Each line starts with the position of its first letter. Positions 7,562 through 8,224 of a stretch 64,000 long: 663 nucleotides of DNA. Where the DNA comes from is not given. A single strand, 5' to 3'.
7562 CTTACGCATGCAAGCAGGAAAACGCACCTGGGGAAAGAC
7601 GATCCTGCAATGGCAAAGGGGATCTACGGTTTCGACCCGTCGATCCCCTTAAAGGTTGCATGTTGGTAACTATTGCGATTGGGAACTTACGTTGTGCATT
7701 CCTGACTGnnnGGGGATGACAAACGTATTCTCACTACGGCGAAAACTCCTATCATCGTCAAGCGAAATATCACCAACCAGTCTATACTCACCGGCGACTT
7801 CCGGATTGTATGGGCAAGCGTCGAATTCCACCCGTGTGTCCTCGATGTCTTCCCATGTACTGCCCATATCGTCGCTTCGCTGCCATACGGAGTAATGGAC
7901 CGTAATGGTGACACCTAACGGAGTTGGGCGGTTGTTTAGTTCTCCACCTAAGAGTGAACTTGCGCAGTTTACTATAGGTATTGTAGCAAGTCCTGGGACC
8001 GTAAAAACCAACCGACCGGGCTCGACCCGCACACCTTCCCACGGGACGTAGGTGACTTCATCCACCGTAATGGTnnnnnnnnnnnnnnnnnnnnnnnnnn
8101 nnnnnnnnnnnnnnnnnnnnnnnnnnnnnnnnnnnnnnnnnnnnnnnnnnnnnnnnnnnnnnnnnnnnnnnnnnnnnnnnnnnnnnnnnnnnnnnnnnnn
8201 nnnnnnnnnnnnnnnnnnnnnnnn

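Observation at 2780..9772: Paralogous Big-2 lipoproteins differ by an internal repeat-pair expansion and a swapped C-terminal domain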

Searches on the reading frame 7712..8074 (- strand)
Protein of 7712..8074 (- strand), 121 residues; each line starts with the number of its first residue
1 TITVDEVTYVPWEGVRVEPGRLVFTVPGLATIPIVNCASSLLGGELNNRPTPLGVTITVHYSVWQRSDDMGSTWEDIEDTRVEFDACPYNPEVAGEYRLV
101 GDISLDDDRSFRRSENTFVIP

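Call 26: find_homologous_proteins(query=window:7712-8074:-, max_evalue=0.001)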
Query window:7712-8074:- (121 aa): 4 proteins with E <= 0.001 among 9 candidates.
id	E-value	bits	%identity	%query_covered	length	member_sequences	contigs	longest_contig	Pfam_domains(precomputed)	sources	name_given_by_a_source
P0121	5.3e-32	128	54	98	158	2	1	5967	-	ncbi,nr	ncbi:MAG: hypothetical protein F4Z29_08365 [Gemmatimonadetes bacterium]|nr:hypothetical protein [Gem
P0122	9.6e-27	111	74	55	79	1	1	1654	-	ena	-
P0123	4.4e-25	106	74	55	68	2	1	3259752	-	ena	-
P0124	1.8e-16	78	45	93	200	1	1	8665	PF05345.19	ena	-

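Call 32: search_protein_families(library=pfam, proteins=[window:7712-8074:-], max_evalue=10)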
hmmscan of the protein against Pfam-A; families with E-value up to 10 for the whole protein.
window:7712-8074:- (121 aa): 0 families

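Call 36: predict_structure(alignment_id=A1)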
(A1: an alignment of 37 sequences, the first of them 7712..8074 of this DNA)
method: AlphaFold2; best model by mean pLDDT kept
length: 121 residues; sequences in the alignment: 37
mean_pLDDT: 91.4   pTM: 0.84
mean pLDDT of the five models: 91.4, 91.1, 90.3, 89.4, 89.3
residues with pLDDT >= 90: 92; 70-90: 23; 50-70: 6; < 50: 0
segments of 3 or more residues with pLDDT < 50: none
pLDDT, mean of each block of 10 residues (from residue 1): 71 95 87 93 91 90 94 91 97 96 95 97 90
secondary structure, 60 per line:
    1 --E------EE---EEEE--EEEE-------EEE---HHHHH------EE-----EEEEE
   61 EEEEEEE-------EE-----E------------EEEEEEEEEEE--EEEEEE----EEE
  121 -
elements in order: E15-18 E21-24 E32-34 H38-42 E56-67 E95-105 E108-113 E118-120

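Call 41: search_protein_representatives(alignment_id=A1)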
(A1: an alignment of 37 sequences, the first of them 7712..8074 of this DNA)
Query: 37 sequences, 122 profile positions. Proteins with E-value up to 0.001 (for the whole library): 541; up to 1e-10: 234; up to 1e-30: 21. The best 150 are listed.
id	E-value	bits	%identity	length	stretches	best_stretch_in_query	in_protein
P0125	1.7e-62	224.8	-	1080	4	5-122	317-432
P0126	5.3e-59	213.5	-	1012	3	10-121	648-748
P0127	3.3e-53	194.8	-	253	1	3-122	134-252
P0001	3.0e-52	191.7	-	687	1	4-122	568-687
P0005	1.2e-50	186.5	-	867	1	5-122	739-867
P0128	1.8e-46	173.0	-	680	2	8-120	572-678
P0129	6.8e-45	168.0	-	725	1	6-122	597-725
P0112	1.3e-44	167.1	-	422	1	4-122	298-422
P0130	7.0e-43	161.5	-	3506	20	53-100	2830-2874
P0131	2.5e-42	159.7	-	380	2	7-121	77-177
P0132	2.0e-41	156.8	-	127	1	2-122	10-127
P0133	2.5e-41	156.5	-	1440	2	7-122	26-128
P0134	3.3e-41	156.0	-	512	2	4-120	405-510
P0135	9.8e-41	154.5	-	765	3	12-121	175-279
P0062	2.3e-40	153.3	-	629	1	4-122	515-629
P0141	8.5e-31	122.4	-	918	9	63-102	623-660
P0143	1.6e-30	121.5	-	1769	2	9-116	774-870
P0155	4.7e-25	103.9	-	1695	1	6-121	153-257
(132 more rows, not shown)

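Call 62: fold_search(model_id=the predicted structure, library=pdb)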
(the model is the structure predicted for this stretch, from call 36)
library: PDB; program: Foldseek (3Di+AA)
matches with E <= 10: 1329; with E <= 0.001: 0
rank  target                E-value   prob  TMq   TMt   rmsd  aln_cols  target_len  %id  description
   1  2edd_MODEL_1_A        5.6e-02  0.60  0.32  0.31   9.7       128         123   14  Solution structure of the fifth fibronectin type III domain of human Netrin receptor DCC (released 2008-03-04)
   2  9b7u_L                1.1e-01  0.30  0.27  0.29  10.9       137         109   11  Fab3-4 in complex with the capsid of Adeno-associated virus type 9 (released 2025-04-02)
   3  2yux_MODEL_1_A        1.3e-01  0.54  0.33  0.33  10.0       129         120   13  Solution Structure of 3rd Fibronectin type three Domain of slow type Myosin-Binding Protein C (released 2008-04-08)
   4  6e3k_E                1.5e-01  0.38  0.30  0.21   8.1       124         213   14  Interferon gamma signalling complex with IFNGR1 and IFNGR2 (released 2019-02-27)
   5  6gkd_J                1.9e-01  0.47  0.34  0.34   8.0       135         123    9  human NBD1 of CFTR in complex with nanobodies D12 and G3a (released 2019-06-19)
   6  6pyh_D                2.1e-01  0.25  0.28  0.08   8.7       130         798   10  Cryo-EM structure of full-length IGF1R-IGF1 complex. Only the extracellular region of the complex is resolved. (released 2019-10-23)
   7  6p67_K                2.1e-01  0.15  0.22  0.17  10.8       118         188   11  Crystal Structure of a Complex of human IL-7Ralpha with an anti-IL-7Ralpha 2B8 Fab (released 2019-09-04)
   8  3n1f_D                2.4e-01  0.21  0.26  0.29   9.4       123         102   14  Crystal Structure of IhhN bound to CDOFn3 (released 2010-06-02)
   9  5eh1                  2.5e-01  0.25  0.28  0.20   8.5       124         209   14  Crystal structure of the extracellular part of receptor 2 of human interferon gamma (released 2016-08-17)
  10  8bz7_D                2.6e-01  0.14  0.26  0.08  16.5       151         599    7  Crystal structure of the L. monocytogenes RmlT in complex with TDP-rhamnose (released 2023-12-27)
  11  6msv_D                2.8e-01  0.41  0.32  0.39   7.8       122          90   13  Structure of the 6th type III domain from human fibronectin (released 2019-10-23)
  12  2nzi_A                2.9e-01  0.41  0.32  0.17   7.8       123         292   11  Crystal structure of domains A168-A170 from titin (released 2007-02-13)
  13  4u49_A                3.2e-01  0.63  0.34  0.15   6.3       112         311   12  Crystal structure of Pectate Lyase Pel3 from Pectobacterium carotovorum with two monomers in the A.U (released 2015-08-05)
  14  6msv_H                3.4e-01  0.35  0.31  0.38   8.0       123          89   14  Structure of the 6th type III domain from human fibronectin (released 2019-10-23)
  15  3n1p_C                3.4e-01  0.18  0.24  0.28   9.9       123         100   14  Crystal Structure of IhhN bound to BOCFn3 (released 2010-06-02)
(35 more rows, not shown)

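Call 63: search_protein_families(library=pfam, proteins=[P0125, P0126, P0133, P0143, P0155, P0141, P0135, P0131], max_evalue=0.0001)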
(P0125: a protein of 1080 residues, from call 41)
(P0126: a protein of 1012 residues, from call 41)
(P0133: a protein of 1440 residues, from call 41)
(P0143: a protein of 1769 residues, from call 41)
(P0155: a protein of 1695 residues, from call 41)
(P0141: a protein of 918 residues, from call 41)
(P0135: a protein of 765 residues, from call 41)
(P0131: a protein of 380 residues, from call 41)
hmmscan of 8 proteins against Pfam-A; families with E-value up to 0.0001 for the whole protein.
P0125 (1080 aa): 6 families
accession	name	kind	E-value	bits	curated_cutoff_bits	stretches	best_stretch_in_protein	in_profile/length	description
PF02368.24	Big_2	-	5.1e-22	78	22.8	2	52-130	4-79/79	Bacterial Ig-like domain (group 2)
PF22359.2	Big-like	-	4.5e-16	59.3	27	2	86-131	2-47/48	Bacterial Ig-like domain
PF17963.7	Big_9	-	1.4e-08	36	23.6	0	647-743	1-89/89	Bacterial Ig domain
PF25354.1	Ig_NUP210_16th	-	1e-07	31.8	27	0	55-116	2-58/72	NUP210-like, Ig-like domain 16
PF13629.12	T2SS-T3SS_pil_N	-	1.3e-06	28.4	23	0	689-729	23-59/72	Pilus formation protein N terminal region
PF17766.7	fn3_6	-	5.1e-06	27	26.4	0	117-182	26-93/99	Fibronectin type-III domain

P0126 (1012 aa): 2 families
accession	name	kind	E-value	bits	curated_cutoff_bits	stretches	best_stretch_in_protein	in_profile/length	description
PF03781.23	FGE-sulfatase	-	1.5e-42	146.4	23.3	1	385-631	4-255/255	Sulfatase-modifying factor enzyme 1-like domain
PF05345.18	He_PIG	-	9.5e-09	36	24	1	825-905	6-95/96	Putative Ig domain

P0133 (1440 aa): 11 families
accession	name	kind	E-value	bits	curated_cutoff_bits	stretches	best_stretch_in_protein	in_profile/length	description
PF25021.1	TEN_NHL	-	9.8e-94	314.7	27.1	11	742-792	130-178/357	Teneurin NHL domain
PF01436.27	NHL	-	2.9e-84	273.6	20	5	532-558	1-27/28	NHL repeat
PF06739.17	SBBP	-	5.9e-37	125.8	20.5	0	490-507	12-28/38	Beta-propeller repeat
PF13449.12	Phytase-like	-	2.5e-24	87.1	27.6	0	353-413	41-101/284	Esterase-like activity of phytase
PF08450.18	SGL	-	1.6e-21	77.5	26.3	0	532-620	133-218/246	SMP-30/Gluconolactonase/LRE-like region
PF24684.1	Vgb_lyase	-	6.5e-16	58.4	50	1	436-567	97-215/290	Virginiamycin B lyase family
PF20067.5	SSL_N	-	1.1e-11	44.8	18.9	0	754-771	21-38/46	Strictosidine synthase-like, N-terminal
PF07705.17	CARDB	-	7.1e-10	39.5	22.7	1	996-1102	2-100/101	CARDB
PF06977.17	SdiA-regulated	-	7.1e-10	38.9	21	0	752-770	221-239/249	SdiA-regulated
PF05787.19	PhoX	-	1.5e-09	38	24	0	752-882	339-445/515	Alkaline phosphatase PhoX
PF22701.2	Mala_s_1-like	-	6.7e-09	36.2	27.5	0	326-514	1-153/195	Mal s 1 allergenic protein-like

P0143 (1769 aa): 13 families
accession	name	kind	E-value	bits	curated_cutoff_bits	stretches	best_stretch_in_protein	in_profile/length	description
PF12799.13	LRR_4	-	7.4e-51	169.5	27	7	1332-1372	2-43/44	Leucine Rich repeats (2 copies)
PF25021.1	TEN_NHL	-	8.6e-44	150.4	27.1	4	94-145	130-179/357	Teneurin NHL domain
PF13855.12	LRR_8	-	6.8e-35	119.1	27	5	1332-1386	2-60/61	Leucine rich repeat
PF01436.27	NHL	-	3.6e-33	112.4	20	3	162-187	2-27/28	NHL repeat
PF06739.17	SBBP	-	1.6e-13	50.8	20.5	0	216-233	11-28/38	Beta-propeller repeat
PF05345.18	He_PIG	-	2e-11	44.6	24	2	952-1031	7-95/96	Putative Ig domain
PF13516.12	LRR_6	-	3.2e-09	36.6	23.4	0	1160-1178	2-20/24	Leucine Rich repeat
PF23952.1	LRR_EndoS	-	9.2e-08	32.8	27.9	0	1046-1171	1-116/116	Endo-beta-N-acetylglucosaminidase EndoS LRR domain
PF14580.12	LRR_9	-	8.7e-07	29.1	30.5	0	1310-1389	43-127/175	Leucine-rich repeat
PF13449.12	Phytase-like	-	1e-06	29.3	27.6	0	109-196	7-102/284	Esterase-like activity of phytase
PF08450.18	SGL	-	2e-06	28.1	26.3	0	108-196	136-218/246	SMP-30/Gluconolactonase/LRE-like region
PF23598.1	LRR_14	-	3.1e-06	26.6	40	0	1097-1297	49-249/353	Leucine-rich repeat region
PF24684.1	Vgb_lyase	-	6.1e-05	22.4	50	0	55-250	60-213/290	Virginiamycin B lyase family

P0155 (1695 aa): 2 families
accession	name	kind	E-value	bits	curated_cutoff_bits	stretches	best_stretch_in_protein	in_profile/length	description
PF05345.18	He_PIG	-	5.5e-08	33.6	24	1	274-352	8-95/96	Putative Ig domain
PF00028.23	Cadherin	-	4.4e-06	27.4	28.8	1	917-974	31-90/93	Cadherin domain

P0141 (918 aa): 1 family
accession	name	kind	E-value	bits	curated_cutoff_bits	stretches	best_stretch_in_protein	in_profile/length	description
PF24316.1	Tli3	-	1.4e-09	38.8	27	0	424-462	83-120/129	T6SS Tli3 immunity protein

P0135 (765 aa): 7 families
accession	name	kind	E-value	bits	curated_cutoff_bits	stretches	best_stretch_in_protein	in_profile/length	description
PF13620.12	CarboxypepD_reg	-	3.9e-13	50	32.3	2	369-446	2-79/82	Carboxypeptidase regulatory-like domain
PF17963.7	Big_9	-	2e-11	45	23.6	2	563-651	1-89/89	Bacterial Ig domain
PF13715.12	CarbopepD_reg_2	-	1.3e-10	41.5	32.2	0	287-359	3-74/88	CarboxypepD_reg-like domain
PF17210.9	SdrD_B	-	1.4e-08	35.4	29.7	2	377-421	21-68/112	SdrD B-like domain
PF17802.7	SpaA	-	9.6e-08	32.5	23.1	0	297-358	17-86/91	Prealbumin-like fold domain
PF02368.24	Big_2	-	1.1e-07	32.1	22.8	1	81-160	2-77/79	Bacterial Ig-like domain (group 2)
PF05345.18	He_PIG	-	9.1e-07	29.7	24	1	85-166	7-95/96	Putative Ig domain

P0131 (380 aa): 3 families
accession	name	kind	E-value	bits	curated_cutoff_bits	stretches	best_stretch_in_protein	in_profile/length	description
PF17963.7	Big_9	-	1e-08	36.4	23.6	1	185-274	1-89/89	Bacterial Ig domain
PF07705.17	CARDB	-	1.4e-05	25.7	22.7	1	6-67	37-99/101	CARDB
PF17892.7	Cadherin_5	-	6.4e-05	23.1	26.5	0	185-275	2-97/98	Cadherin-like domain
